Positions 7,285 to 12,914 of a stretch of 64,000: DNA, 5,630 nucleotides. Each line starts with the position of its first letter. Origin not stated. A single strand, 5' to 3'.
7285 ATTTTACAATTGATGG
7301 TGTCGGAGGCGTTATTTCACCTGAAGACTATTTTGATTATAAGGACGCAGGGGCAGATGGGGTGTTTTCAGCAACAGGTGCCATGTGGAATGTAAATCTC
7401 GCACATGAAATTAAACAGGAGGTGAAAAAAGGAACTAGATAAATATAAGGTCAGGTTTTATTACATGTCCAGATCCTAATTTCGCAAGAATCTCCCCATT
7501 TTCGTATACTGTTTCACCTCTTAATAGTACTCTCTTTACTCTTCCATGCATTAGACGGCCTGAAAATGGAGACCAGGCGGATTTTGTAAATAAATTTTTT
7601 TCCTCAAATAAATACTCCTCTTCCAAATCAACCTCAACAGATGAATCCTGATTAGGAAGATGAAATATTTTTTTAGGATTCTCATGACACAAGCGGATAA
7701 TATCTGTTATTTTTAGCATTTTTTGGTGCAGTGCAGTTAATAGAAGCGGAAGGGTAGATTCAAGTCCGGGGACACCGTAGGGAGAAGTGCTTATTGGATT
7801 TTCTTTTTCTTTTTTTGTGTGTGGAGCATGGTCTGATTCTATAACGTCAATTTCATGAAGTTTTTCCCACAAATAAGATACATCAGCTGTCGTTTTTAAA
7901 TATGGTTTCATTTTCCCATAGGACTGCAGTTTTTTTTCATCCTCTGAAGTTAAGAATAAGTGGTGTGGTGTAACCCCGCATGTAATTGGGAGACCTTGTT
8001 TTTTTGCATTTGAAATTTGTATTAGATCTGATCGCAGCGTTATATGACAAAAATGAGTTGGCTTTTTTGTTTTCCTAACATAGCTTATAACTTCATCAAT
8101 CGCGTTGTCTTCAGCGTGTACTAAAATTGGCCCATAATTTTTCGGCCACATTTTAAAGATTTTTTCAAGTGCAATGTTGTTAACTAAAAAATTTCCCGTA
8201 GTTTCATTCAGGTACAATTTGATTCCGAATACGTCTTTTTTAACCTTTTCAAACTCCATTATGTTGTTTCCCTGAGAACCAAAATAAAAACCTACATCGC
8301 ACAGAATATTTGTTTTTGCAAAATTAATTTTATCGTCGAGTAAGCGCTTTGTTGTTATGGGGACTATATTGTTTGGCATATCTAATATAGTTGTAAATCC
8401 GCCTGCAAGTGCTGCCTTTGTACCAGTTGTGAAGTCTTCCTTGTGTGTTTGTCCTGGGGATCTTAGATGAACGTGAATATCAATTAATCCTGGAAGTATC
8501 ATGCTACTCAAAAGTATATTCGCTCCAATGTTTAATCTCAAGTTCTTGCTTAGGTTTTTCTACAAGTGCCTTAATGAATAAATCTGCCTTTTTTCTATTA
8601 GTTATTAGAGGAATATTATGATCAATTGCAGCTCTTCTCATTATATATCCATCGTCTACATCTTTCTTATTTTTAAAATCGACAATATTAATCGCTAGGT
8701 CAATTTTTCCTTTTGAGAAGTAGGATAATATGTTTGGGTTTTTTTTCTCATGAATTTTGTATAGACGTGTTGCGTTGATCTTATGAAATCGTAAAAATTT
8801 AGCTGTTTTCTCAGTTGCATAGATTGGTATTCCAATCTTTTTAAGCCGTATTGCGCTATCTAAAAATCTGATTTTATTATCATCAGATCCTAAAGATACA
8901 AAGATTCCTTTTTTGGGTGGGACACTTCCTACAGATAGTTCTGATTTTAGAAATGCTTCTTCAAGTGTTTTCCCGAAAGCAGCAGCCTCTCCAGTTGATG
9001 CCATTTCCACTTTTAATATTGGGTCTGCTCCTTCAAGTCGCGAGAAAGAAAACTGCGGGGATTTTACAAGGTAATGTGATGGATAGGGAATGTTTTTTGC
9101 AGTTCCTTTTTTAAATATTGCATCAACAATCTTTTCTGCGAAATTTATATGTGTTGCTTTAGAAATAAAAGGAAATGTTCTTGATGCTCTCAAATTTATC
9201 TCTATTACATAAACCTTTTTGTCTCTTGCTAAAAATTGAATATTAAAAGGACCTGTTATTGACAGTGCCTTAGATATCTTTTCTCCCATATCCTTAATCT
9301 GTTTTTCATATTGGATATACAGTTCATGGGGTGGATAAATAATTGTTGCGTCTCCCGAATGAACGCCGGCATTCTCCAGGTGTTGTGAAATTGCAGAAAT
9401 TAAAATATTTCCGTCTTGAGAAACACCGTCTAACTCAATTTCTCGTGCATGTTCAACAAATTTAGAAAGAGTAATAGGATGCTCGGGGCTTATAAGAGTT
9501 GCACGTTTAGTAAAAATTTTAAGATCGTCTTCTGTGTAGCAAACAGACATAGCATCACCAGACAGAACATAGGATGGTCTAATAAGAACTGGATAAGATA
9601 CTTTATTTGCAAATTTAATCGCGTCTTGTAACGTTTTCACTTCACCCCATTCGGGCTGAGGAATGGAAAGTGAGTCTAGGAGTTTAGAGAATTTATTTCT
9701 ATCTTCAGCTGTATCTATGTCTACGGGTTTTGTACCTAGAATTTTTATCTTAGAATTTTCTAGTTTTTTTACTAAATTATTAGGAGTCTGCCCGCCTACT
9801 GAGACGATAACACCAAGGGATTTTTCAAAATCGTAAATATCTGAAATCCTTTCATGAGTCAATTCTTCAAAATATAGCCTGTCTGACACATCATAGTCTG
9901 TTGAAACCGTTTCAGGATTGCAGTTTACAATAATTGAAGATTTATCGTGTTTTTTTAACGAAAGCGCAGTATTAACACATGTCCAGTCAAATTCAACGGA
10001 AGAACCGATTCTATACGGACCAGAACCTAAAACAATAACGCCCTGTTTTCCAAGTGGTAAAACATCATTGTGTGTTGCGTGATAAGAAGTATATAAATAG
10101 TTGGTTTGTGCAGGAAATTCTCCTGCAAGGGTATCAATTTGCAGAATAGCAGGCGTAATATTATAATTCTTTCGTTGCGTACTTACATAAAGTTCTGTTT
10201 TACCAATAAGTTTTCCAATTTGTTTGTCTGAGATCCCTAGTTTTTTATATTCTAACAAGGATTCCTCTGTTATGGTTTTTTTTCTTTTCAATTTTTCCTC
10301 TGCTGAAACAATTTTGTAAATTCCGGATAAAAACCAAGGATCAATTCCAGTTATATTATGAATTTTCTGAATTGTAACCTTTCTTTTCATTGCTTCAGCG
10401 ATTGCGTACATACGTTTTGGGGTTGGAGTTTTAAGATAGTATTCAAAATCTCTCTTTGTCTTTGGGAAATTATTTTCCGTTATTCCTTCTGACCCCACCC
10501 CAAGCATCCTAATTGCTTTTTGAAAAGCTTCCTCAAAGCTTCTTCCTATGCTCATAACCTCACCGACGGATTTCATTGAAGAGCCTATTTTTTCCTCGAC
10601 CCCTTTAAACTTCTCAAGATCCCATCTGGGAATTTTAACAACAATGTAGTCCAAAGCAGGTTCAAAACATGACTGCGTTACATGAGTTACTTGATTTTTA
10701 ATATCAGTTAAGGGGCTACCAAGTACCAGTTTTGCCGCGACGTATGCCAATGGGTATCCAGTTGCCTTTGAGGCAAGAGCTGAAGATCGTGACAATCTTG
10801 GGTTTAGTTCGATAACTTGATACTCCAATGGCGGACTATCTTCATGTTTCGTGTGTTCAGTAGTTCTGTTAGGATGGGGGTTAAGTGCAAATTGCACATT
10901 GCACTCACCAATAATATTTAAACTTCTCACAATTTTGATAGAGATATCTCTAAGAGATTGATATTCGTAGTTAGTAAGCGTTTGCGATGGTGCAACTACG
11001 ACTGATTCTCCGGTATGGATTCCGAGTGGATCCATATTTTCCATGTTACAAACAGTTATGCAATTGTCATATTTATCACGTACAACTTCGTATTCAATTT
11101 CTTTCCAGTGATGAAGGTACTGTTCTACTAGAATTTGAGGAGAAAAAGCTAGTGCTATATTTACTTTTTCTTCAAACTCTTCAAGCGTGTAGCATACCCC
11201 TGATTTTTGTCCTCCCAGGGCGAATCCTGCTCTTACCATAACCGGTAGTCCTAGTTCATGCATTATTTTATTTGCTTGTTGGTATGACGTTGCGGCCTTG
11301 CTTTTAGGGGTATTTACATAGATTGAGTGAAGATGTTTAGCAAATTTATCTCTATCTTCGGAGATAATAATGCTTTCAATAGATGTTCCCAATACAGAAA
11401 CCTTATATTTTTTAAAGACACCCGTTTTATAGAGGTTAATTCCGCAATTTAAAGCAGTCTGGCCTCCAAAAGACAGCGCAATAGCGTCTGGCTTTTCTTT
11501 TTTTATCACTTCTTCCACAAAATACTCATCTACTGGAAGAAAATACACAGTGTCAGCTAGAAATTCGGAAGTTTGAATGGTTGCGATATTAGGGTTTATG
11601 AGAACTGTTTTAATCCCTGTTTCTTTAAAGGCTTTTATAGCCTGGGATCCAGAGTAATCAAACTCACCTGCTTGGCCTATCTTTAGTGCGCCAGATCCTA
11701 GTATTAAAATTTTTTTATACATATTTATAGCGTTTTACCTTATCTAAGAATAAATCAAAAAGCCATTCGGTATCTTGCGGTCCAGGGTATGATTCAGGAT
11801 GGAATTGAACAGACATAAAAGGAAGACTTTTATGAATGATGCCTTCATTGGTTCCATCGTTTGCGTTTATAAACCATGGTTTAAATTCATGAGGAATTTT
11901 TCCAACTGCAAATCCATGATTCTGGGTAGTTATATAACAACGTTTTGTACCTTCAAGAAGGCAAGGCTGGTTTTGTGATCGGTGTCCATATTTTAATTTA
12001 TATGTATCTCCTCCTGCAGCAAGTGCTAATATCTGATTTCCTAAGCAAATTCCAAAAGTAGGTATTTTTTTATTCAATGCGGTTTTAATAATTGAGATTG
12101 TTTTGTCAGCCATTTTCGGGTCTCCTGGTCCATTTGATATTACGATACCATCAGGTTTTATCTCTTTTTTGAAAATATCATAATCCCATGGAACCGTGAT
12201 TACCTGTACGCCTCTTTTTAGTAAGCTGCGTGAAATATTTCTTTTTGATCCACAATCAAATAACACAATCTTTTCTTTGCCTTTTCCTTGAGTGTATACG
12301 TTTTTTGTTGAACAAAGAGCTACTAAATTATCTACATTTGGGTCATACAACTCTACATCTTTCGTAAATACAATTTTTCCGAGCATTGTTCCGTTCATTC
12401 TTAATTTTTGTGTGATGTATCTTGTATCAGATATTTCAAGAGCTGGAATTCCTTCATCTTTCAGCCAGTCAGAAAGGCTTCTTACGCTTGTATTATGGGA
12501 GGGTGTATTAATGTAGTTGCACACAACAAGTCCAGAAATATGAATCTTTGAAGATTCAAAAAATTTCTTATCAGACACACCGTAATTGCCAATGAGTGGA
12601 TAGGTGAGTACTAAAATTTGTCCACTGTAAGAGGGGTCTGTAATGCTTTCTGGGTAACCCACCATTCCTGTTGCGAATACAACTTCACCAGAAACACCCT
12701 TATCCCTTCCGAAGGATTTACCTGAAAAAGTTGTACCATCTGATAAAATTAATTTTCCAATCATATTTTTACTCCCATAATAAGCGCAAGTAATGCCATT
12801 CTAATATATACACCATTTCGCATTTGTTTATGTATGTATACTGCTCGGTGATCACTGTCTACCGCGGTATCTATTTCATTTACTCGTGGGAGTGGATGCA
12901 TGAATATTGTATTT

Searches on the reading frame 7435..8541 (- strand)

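Call 9: search_protein_families(library=pfam, proteins=[window:7435-8541:-], max_evalue=0.00001)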
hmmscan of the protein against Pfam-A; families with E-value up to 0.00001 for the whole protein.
window:7435-8541:- (368 aa): 1 family
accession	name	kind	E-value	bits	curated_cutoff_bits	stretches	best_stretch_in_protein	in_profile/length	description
PF01979.26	Amidohydro_1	-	1.2e-10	41.6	25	1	14-88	1-83/345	Amidohydrolase family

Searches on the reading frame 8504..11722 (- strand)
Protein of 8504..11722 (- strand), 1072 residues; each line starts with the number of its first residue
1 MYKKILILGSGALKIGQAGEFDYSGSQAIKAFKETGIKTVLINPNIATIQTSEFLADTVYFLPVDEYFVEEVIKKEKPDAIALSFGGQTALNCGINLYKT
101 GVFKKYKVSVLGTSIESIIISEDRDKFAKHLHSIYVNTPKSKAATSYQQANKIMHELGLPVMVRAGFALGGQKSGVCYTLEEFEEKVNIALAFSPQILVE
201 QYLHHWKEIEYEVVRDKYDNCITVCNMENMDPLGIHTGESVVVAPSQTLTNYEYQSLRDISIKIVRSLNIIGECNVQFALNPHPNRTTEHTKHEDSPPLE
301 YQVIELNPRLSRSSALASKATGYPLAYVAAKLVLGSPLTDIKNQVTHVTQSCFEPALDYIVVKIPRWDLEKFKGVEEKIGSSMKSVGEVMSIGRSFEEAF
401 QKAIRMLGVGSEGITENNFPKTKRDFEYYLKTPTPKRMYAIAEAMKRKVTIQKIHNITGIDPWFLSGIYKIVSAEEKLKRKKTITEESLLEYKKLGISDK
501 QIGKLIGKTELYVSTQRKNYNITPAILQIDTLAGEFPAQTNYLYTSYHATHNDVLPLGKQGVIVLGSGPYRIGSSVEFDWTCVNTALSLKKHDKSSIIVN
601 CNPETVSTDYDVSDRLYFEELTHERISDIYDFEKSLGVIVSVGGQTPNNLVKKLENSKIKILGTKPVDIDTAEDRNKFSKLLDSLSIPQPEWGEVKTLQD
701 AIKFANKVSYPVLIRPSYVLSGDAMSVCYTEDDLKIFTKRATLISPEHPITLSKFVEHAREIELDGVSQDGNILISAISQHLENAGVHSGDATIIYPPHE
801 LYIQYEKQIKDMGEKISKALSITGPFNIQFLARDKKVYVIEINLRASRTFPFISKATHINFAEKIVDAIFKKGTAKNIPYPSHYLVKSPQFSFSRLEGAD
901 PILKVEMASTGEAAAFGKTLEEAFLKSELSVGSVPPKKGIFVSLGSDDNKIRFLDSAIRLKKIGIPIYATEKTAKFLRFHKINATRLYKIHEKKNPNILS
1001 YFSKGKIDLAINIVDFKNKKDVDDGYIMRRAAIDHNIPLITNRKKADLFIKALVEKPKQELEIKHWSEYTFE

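Call 8: search_protein_families(library=pfam, proteins=[window:8504-11722:-], max_evalue=0.00001)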
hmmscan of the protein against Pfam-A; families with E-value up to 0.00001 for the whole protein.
window:8504-11722:- (1072 aa): 8 families
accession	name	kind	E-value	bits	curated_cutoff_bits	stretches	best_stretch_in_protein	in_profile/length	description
PF02786.22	CPSase_L_D2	-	1.6e-90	302.7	19.8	2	123-339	1-209/211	Carbamoyl-phosphate synthase L chain, ATP binding domain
PF25596.1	CPSase_L_D1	-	5.6e-86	284.7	27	2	3-118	3-116/118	Carbamoyl phosphate synthase preATP-grasp domain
PF02787.25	CPSase_L_D3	-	2e-26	92.2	26.6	1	429-505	2-79/80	Carbamoyl-phosphate synthetase large chain, oligomerisation domain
PF02222.28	ATP-grasp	-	3.4e-18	66.4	27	2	681-846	2-163/179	ATP-grasp domain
PF02142.27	MGS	-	5.5e-17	62.1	24.1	1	953-1041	2-94/94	MGS-like domain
PF07478.18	Dala_Dala_lig_C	-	1.6e-13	51.1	24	0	702-843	29-173/204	D-ala D-ala ligase C-terminus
PF15632.11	ATPgrasp_Ter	-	9.8e-08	32.3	29.1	0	803-878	43-117/131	ATP-grasp in the biosynthetic pathway with Ter operon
PF08443.16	RimK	-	3.1e-07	30.6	21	0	672-869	1-188/188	RimK-like ATP-grasp domain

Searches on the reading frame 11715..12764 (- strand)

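Call 9: search_protein_families(library=pfam, proteins=[window:11715-12764:-], max_evalue=0.00001)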
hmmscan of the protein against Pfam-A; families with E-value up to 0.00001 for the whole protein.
window:11715-12764:- (349 aa): 3 families
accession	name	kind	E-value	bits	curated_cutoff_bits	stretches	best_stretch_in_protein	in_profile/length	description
PF00117.34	GATase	-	1.5e-55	188.3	22.8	1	167-341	1-189/190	Glutamine amidotransferase class-I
PF00988.28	CPSase_sm_chain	-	2.4e-47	160.3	27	1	5-131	1-126/126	Carbamoyl-phosphate synthase small chain, CPSase domain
PF07722.19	Peptidase_C26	-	1.6e-10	41.6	20.5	1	220-324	92-219/219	Peptidase C26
